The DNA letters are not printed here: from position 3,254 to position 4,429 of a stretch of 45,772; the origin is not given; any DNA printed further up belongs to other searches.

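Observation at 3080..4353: GC-rich foreign single-gene moron with its own SD, mini-uORF, palindromic upstream site and terminator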

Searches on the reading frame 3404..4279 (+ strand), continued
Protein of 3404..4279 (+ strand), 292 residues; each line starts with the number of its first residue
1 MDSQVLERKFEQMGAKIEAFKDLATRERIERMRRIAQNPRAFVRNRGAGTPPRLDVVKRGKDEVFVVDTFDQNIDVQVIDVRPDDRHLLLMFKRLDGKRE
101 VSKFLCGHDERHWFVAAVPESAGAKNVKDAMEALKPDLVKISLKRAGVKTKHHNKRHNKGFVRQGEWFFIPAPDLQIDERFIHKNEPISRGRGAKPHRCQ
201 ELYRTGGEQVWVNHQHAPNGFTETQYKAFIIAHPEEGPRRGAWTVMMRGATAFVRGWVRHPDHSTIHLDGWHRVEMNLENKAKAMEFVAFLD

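Call 33: search_solved_structures(query=A1, max_evalue=10, show_alignments=2)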
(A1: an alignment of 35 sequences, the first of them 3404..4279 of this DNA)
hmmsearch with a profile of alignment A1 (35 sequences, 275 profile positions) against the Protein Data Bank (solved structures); distinct sequences matched with E-value up to 10: 1.
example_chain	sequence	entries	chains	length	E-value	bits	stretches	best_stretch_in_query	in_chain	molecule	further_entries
1mzp_A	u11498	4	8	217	0.64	12.6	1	122-163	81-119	50s ribosomal protein L1P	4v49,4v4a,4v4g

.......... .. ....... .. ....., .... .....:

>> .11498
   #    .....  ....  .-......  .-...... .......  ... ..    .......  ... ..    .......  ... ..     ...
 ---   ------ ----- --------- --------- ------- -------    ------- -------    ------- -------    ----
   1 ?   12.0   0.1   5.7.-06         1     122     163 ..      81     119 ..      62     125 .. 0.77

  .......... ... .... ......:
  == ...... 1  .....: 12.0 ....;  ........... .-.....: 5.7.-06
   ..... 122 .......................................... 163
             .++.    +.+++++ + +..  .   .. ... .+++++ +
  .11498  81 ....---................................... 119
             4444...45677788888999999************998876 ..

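Call 41: find_encoding_contigs(protein=P0003, flank=5000, max_places=2)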
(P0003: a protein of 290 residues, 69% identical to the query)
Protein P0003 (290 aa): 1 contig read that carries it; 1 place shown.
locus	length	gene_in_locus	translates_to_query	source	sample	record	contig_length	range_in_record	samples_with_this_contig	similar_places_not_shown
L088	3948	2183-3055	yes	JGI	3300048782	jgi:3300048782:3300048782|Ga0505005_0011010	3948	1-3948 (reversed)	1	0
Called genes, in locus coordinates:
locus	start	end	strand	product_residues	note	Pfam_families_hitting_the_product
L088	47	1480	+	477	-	PF00069:Pkinase (faint)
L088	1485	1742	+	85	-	-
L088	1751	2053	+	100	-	-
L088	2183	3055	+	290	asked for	-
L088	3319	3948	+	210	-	?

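Call 42: find_encoding_contigs(protein=P0007, flank=8000, max_places=2)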
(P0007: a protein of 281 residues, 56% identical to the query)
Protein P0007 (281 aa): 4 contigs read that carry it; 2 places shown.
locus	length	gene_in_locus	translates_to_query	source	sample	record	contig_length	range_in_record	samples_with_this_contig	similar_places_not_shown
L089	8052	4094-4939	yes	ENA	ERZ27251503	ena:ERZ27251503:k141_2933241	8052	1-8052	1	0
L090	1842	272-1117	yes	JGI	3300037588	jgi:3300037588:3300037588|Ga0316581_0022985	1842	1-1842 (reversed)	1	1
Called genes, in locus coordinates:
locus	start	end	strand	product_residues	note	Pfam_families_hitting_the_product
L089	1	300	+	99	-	?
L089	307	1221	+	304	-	PF01368:DHH (weak)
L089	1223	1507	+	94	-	-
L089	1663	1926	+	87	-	-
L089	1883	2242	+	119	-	-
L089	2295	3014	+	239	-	PF04973:NMN_transporter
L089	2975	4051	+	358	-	PF01467:CTP_transf_like (weak), PF13521:AAA_28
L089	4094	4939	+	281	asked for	-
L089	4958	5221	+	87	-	-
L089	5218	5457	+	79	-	-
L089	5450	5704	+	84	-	-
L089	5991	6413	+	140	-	PF03013:Pyr_excise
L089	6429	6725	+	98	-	-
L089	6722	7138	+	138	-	-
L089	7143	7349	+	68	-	-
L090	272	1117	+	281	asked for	-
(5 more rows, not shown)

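Call 43: search_protein_families(library=pfam, alignment_id=A1, max_evalue=5)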
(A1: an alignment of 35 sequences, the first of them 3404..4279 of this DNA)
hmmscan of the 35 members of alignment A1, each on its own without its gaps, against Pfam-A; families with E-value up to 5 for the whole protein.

A. member 1, window:3404-4279:+ (292 aa): 0 families

B. families by the number of members that match (of 35 scanned): 11 families
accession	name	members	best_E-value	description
PF03184.25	DDE_1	2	0.054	DDE superfamily endonuclease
PF11672.13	DUF3268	2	0.1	zinc-finger-containing domain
PF05576.17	Peptidase_S37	1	0.057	PS-10 peptidase S37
PF13914.11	Phostensin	1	0.077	Phostensin PP1-binding and SH3-binding region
PF24452.1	DUF7568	1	0.16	Family of unknown function (DUF7568)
PF01872.23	RibD_C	1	0.18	RibD C-terminal domain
PF14053.11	DUF4248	1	0.2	Domain of unknown function (DUF4248)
PF10544.15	T5orf172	1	0.23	T5orf172 domain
PF02996.22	Prefoldin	1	0.28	Prefoldin subunit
PF11154.13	DUF2934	1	0.64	Protein of unknown function (DUF2934)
PF22950.1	DUF7026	1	1.1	Domain of unknown function (DUF7026)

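Call 45: list_cluster_members(proteins=[P0049, P0085, P0064, P0109, P0016])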
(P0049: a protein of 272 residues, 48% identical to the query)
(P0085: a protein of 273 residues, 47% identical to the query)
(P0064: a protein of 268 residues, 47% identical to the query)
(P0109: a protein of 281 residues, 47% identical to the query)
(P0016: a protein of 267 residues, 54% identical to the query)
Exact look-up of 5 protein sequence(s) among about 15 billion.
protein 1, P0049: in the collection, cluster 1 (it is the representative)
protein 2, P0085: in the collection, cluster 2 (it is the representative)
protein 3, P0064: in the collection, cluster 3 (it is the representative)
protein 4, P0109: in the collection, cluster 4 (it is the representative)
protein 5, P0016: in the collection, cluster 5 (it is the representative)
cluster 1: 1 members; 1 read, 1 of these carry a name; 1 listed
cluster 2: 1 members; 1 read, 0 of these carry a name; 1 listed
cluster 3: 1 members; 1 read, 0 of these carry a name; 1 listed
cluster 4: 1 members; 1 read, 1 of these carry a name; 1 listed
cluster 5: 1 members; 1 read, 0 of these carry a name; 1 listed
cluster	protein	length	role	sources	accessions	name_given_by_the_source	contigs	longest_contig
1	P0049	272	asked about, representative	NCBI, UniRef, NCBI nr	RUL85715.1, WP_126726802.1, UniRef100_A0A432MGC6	hypothetical protein [Tautonia sociabilis] | Uncharacterized protein n=1 Tax=Tautonia sociabilis TaxID=2080755 RepID=A0A432MGC6_9BACT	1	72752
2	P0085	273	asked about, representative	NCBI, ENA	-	-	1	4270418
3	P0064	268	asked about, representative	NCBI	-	-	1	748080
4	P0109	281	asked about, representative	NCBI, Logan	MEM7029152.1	MAG: hypothetical protein AAF629_06250 [Chloroflexota bacterium]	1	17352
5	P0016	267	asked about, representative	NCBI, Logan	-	-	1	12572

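Call 52: find_related_loci(query=A1, collection=viral_contigs, flank=4000)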
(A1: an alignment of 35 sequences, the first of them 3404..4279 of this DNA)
Query A1 (292 aa) in viral_contigs; peptide patterns used: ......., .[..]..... (x = any residue, [..] = any of these).
144 stretches matched a pattern; 89 encode a relative of the query (tblastn E <= 1e-3); the best 80 are kept; 80 distinct loci.
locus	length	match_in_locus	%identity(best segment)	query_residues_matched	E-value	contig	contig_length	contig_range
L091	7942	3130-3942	57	1-292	3e-105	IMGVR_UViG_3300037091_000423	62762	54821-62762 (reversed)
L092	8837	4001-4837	45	1-292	5e-72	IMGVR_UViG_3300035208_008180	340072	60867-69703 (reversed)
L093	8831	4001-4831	44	1-292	4e-70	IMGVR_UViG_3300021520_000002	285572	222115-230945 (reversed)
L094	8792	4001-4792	42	1-292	2e-67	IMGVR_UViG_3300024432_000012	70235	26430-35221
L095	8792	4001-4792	42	1-292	2e-67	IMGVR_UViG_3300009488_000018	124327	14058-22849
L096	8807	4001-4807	44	5-292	2e-65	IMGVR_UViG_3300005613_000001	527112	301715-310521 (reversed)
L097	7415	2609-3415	45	6-292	5e-64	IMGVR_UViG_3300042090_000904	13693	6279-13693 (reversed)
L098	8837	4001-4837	44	4-292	1e-63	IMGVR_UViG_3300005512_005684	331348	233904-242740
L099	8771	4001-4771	42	1-292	5e-62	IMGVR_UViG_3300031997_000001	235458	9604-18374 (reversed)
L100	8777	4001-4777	41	1-292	2e-61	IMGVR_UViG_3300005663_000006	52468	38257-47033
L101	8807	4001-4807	40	1-292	1e-60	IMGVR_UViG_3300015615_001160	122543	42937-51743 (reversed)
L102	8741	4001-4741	41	4-291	6e-56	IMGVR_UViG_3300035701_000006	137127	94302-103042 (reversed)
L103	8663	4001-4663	47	71-292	5e-55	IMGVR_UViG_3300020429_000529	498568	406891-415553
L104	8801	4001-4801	39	1-292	2e-53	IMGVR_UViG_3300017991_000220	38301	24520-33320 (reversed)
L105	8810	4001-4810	38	1-292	2e-52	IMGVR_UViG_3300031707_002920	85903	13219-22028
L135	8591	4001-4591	27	67-279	2e-10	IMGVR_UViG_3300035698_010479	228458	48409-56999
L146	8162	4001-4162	41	104-171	3e-8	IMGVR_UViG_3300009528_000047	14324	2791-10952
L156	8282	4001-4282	28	98-205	4e-7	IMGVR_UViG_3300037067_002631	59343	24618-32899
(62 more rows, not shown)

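Call 65: search_protein_families(library=pfam, alignment_id=A2, max_evalue=0.0001)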
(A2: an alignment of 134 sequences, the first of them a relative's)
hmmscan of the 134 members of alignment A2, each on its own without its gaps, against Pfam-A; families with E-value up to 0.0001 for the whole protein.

A. member 1, L008:3540-3863:- (108 aa): 1 family
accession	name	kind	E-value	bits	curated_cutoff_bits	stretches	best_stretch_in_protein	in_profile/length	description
PF21748.3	UPF0150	-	8.4e-26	90.1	27.3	1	27-89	1-64/64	UPF0150-like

B. families by the number of members that match (of 134 scanned): 128 families (the first 25 are shown)
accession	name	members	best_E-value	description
PF14279.12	HNH_5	8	3.2e-17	HNH endonuclease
PF01844.29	HNH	8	8.8e-16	HNH endonuclease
PF13395.12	HNH_4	8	2.5e-10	HNH endonuclease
PF00069.31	Pkinase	3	1.7e-45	Protein kinase domain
PF07714.23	PK_Tyr_Ser-Thr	3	4.2e-32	Protein tyrosine and serine/threonine kinase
PF02810.21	SEC-C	3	2.2e-09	SEC-C motif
PF03977.18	OAD_beta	2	5.2e-152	Na+-transporting oxaloacetate decarboxylase beta subunit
PF01139.22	RtcB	2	1.8e-124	tRNA-splicing ligase RtcB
PF01885.22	PTS_2-RNA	2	6.5e-51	RNA 2'-phosphotransferase, Tpt1 / KptA family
PF03781.23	FGE-sulfatase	2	2.7e-41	Sulfatase-modifying factor enzyme 1-like domain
PF13620.12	CarboxypepD_reg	2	1.4e-24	Carboxypeptidase regulatory-like domain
PF09414.15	RNA_ligase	2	2.3e-24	RNA ligase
PF13489.12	Methyltransf_23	2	5.6e-17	Methyltransferase domain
PF21189.3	PHA02142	2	8e-08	PHA02142 OB-fold domain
PF12850.12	Metallophos_2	2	3e-06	Calcineurin-like phosphoesterase superfamily domain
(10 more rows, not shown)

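Call 72: search_protein_families(library=pfam, proteins=[L025:6903-7457:+, L038:5236-5853:+, L038:7273-8433:-, L054:4774-5781:+, L041:4500-5645:+, L012:5125-5910:+, L084:7042-7500:+, L031:5124-5717:+, L073:7546-8742:+, L073:3005-4015:+], max_evalue=0.001)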
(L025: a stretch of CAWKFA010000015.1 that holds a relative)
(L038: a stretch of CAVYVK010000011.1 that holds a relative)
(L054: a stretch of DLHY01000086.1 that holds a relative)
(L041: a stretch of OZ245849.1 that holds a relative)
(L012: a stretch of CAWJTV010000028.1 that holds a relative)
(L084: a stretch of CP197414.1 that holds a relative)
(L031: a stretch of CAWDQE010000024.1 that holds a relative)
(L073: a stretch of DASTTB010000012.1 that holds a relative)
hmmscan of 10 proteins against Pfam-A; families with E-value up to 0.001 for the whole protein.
L025:6903-7457:+ (185 aa): 1 family
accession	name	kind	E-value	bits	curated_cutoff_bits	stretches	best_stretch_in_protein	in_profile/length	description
PF01885.22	PTS_2-RNA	-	9e-51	172.9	26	1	4-170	2-176/177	RNA 2'-phosphotransferase, Tpt1 / KptA family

L038:5236-5853:+ (206 aa): 0 families

L038:7273-8433:- (387 aa): 0 families

L054:4774-5781:+ (336 aa): 2 families
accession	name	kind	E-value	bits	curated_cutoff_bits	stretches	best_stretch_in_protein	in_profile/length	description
PF09414.15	RNA_ligase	-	8.3e-22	78.6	27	1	163-328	1-171/171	RNA ligase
PF21189.3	PHA02142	-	7.3e-07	30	27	1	30-104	10-91/92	PHA02142 OB-fold domain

L041:4500-5645:+ (382 aa): 1 family
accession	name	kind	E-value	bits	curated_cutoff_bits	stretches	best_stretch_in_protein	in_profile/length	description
PF03977.18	OAD_beta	-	6.5e-152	506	31.6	1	27-378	2-347/349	Na+-transporting oxaloacetate decarboxylase beta subunit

L012:5125-5910:+ (262 aa): 2 families
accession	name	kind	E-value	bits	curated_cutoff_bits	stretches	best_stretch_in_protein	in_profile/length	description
PF12850.12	Metallophos_2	-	3e-06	27.8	27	1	93-192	26-121/154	Calcineurin-like phosphoesterase superfamily domain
PF00149.33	Metallophos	-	7.5e-06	26.9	21.5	0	26-141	5-81/191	Calcineurin-like phosphoesterase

L084:7042-7500:+ (153 aa): 1 family
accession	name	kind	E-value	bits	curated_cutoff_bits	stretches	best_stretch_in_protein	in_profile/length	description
PF02810.21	SEC-C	-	5.5e-09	36.2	20.4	1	131-149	1-19/19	SEC-C motif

L031:5124-5717:+ (198 aa): 0 families

L073:7546-8742:+ (399 aa): 3 families
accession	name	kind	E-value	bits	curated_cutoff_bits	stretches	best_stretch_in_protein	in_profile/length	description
PF00004.35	AAA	-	5.1e-23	82.4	21.2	1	201-316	2-130/131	ATPase family associated with various cellular activities (AAA)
PF12774.13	AAA_6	-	6.2e-05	22.6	25.2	1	197-247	32-79/327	Hydrolytic ATP binding site of dynein motor region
PF13401.12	AAA_22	-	0.00058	20.6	27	0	201-250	9-58/130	AAA domain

L073:3005-4015:+ (337 aa): 3 families
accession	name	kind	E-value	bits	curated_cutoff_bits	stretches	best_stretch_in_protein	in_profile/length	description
PF00092.34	VWA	-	8.3e-09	36.3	23.8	1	180-272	75-163/174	von Willebrand factor type A domain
PF13519.12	VWA_2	-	3.5e-06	28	27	1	88-216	2-107/107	von Willebrand factor type A domain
PF13768.12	VWA_3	-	1.3e-05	25.8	27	1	199-267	89-153/155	von Willebrand factor type A domain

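Call 88: search_dna_similar(query=window:3404-4279:+, collection=plasmids, mode=protein, max_evalue=0.001, max_rows=40)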
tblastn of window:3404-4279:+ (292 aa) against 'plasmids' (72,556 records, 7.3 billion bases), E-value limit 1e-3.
No match.

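Call 89: search_dna_similar(query=L135:3713-4627:+, collection=phages, mode=protein, max_evalue=0.001, max_rows=30)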
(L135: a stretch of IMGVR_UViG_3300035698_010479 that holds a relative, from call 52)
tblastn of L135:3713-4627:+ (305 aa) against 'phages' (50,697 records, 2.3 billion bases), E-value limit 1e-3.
No match.

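Call 90: search_dna_similar(query=L146:3290-4417:+, collection=phages, mode=protein, max_evalue=0.001, max_rows=30)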
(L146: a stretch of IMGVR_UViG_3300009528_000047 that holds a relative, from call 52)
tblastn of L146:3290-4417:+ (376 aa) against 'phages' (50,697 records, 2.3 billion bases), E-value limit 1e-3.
Records with a match: 24; places in all: 24; records where one place covers at least 80% of the query: 0.
Best place of each record, by identity: <60% 24.
By first word of the organism name: Microbacterium 14; Gordonia 10.
By host as written in the record: Gordonia terrae 3612 9; Microbacterium foliorum NRRL B-24224 8; Microbacterium foliorum NRRL B-24224 SEA 3; Microbacterium paraoxydans NRRL B-14843 3; Gordonia terrae CAG3 1.
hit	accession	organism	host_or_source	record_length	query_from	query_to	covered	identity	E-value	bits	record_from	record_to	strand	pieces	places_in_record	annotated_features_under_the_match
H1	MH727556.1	Microbacterium phage OneinaGillian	Microbacterium foliorum NRRL B-24224 SEA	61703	10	350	61%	31.2%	4e-6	103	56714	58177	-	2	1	96: hypothetical protein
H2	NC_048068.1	Microbacterium phage OneinaGillian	Microbacterium foliorum NRRL B-24224 SEA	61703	10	350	61%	31.2%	4e-6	103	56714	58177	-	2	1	96: hypothetical protein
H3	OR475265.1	Gordonia phage Culver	Gordonia terrae CAG3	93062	36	291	68%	27.5%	2e-12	74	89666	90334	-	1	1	185: hypothetical protein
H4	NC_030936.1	Gordonia phage Bachita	Gordonia terrae 3612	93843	36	291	68%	27.3%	2e-11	72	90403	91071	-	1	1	184: hypothetical protein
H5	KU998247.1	Gordonia phage Bachita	Gordonia terrae 3612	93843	36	291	68%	27.3%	2e-11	72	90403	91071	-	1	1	184: hypothetical protein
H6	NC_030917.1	Gordonia phage OneUp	Gordonia terrae 3612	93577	39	291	67%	27.5%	6e-15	82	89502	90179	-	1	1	165: hypothetical protein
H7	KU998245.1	Gordonia phage OneUp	Gordonia terrae 3612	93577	39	291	67%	27.5%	6e-15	82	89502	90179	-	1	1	165: hypothetical protein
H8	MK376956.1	Gordonia phage WilliamBoone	Gordonia terrae 3612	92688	39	291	67%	27.3%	1e-9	66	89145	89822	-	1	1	187: hypothetical protein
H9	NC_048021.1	Gordonia phage Daredevil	Gordonia terrae 3612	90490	39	291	67%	26.8%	2e-10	69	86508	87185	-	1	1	160: hypothetical protein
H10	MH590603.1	Gordonia phage Daredevil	Gordonia terrae 3612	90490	39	291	67%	26.8%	2e-10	69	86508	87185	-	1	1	160: hypothetical protein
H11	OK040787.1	Microbacterium phage Pepe25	Microbacterium foliorum NRRL B-24224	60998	35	350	55%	32.6%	4e-5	101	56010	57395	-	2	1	94: hypothetical protein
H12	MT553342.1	Microbacterium phage Kelcole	Microbacterium foliorum NRRL B-24224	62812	35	350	55%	32.3%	4e-6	103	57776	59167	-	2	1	97: hypothetical protein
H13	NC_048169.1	Gordonia phage BrutonGaster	Gordonia terrae 3612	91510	39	291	67%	25.9%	5e-14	80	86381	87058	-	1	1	161: hypothetical protein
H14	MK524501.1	Gordonia phage BrutonGaster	Gordonia terrae 3612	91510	39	291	67%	25.9%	5e-14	80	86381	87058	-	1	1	161: hypothetical protein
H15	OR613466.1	Microbacterium phage CandC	Microbacterium foliorum NRRL B-24224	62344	35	350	55%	31.9%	4e-6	103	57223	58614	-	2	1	96: hypothetical protein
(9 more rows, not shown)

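Call 99: find_encoding_contigs(protein=P0005, flank=3000, max_places=2)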
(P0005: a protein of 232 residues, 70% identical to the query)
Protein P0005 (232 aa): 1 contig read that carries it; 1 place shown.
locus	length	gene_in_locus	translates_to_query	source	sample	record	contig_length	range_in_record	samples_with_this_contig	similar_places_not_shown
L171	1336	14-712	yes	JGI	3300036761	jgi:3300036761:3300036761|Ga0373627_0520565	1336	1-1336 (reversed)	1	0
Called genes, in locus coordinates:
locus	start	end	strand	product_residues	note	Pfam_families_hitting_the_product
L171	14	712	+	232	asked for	-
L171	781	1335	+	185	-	?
